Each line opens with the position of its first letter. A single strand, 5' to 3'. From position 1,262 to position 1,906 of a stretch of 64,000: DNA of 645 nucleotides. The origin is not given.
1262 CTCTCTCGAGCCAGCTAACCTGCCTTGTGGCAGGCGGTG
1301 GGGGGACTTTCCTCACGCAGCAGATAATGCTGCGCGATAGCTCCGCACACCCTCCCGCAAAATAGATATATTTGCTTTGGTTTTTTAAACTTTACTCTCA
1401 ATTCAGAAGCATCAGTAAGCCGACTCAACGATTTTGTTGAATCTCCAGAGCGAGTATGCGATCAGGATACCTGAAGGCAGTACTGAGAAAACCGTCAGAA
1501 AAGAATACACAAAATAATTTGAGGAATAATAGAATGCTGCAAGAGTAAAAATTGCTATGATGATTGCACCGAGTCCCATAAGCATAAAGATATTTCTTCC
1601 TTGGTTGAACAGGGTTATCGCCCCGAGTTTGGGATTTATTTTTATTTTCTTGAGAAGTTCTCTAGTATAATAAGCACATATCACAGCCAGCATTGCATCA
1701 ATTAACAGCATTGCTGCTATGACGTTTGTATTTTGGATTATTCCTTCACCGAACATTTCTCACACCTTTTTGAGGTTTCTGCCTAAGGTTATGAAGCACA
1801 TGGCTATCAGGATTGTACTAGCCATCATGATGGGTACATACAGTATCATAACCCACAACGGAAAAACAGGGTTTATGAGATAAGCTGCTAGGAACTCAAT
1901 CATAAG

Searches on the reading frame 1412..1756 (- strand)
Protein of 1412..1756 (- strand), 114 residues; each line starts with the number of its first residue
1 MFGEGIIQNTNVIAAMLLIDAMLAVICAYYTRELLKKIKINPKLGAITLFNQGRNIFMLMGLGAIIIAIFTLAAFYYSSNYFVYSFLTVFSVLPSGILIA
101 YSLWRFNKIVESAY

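Call 52: search_protein_families(library=pfam, proteins=[window:1412-1756:-], max_evalue=0.01)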
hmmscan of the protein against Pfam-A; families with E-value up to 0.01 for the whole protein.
window:1412-1756:- (114 aa): 1 family
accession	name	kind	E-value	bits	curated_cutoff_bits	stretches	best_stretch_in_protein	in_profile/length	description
PF07695.17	7TMR-DISM_7TM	-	0.0078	16.6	29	1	15-105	67-146/205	7TM diverse intracellular signalling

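Call 61: find_encoding_contigs(protein=window:1412-1756:-, flank=10000, max_places=3)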
Protein window:1412-1756:- (114 aa): 2 contigs read that carry it; 2 places shown.
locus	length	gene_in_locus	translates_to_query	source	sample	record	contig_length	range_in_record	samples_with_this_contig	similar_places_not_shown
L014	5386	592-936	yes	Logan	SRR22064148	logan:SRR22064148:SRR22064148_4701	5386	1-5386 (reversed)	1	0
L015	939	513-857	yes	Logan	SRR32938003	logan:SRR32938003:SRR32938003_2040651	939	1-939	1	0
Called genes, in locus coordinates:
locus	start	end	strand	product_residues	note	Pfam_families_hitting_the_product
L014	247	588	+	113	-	-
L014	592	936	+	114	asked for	-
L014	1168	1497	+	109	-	PF03911:Sec61_beta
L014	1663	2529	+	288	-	PF01261:AP_endonuc_2 (weak)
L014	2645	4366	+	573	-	PF03485:Arg_tRNA_synt_N, PF00750:tRNA-synt_1d, PF05746:DALR_1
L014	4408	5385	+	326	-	?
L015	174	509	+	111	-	-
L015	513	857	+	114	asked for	-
